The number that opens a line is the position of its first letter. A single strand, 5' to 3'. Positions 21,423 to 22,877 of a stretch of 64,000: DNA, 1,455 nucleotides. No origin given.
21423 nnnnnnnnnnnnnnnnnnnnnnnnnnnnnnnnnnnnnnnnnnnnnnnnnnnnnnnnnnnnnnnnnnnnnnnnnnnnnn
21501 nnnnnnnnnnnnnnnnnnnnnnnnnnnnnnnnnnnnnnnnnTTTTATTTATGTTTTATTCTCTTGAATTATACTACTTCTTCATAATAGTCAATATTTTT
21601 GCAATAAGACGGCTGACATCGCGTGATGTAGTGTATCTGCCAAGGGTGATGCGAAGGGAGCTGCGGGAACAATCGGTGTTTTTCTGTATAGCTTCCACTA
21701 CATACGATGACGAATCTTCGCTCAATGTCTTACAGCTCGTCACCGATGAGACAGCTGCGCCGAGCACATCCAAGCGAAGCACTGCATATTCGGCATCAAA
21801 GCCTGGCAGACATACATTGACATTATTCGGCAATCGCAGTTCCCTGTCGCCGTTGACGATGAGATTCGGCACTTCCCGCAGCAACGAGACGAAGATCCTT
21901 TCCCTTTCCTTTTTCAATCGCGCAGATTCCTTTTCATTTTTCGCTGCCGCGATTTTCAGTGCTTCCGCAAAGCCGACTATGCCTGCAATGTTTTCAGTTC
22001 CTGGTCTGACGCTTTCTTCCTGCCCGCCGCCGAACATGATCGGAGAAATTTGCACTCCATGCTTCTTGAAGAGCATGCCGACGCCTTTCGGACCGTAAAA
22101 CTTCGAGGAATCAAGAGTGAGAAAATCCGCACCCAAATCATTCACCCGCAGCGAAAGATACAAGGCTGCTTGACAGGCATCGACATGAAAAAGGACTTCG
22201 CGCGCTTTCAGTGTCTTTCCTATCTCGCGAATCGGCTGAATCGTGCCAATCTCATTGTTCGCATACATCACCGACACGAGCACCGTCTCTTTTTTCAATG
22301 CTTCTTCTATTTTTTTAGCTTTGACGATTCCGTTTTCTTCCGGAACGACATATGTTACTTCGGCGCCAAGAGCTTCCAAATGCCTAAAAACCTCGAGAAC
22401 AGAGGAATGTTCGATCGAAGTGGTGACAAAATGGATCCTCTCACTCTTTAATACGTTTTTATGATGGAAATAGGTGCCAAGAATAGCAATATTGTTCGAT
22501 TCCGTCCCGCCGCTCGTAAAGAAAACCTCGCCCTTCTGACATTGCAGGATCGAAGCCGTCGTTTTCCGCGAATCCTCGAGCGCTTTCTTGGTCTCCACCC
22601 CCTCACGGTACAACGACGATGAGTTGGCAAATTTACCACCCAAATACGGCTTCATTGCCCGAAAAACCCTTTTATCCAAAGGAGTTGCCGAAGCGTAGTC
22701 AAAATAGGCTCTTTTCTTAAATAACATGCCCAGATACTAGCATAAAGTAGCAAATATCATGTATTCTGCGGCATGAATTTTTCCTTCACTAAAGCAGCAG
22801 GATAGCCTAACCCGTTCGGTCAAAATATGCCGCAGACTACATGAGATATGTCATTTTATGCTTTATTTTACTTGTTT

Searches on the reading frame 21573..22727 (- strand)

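Call 31: search_protein_families(library=pfam, proteins=[window:21573-22727:-], max_evalue=0.00001)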
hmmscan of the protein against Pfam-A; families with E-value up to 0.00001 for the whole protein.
window:21573-22727:- (384 aa): 2 families
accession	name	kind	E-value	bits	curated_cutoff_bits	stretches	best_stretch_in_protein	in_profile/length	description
PF00266.25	Aminotran_5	-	2e-64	218.3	21.5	1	8-374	2-371/371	Aminotransferase class-V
PF01212.27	Beta_elim_lyase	-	3e-06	27.2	27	1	66-186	48-171/288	Beta-eliminating lyase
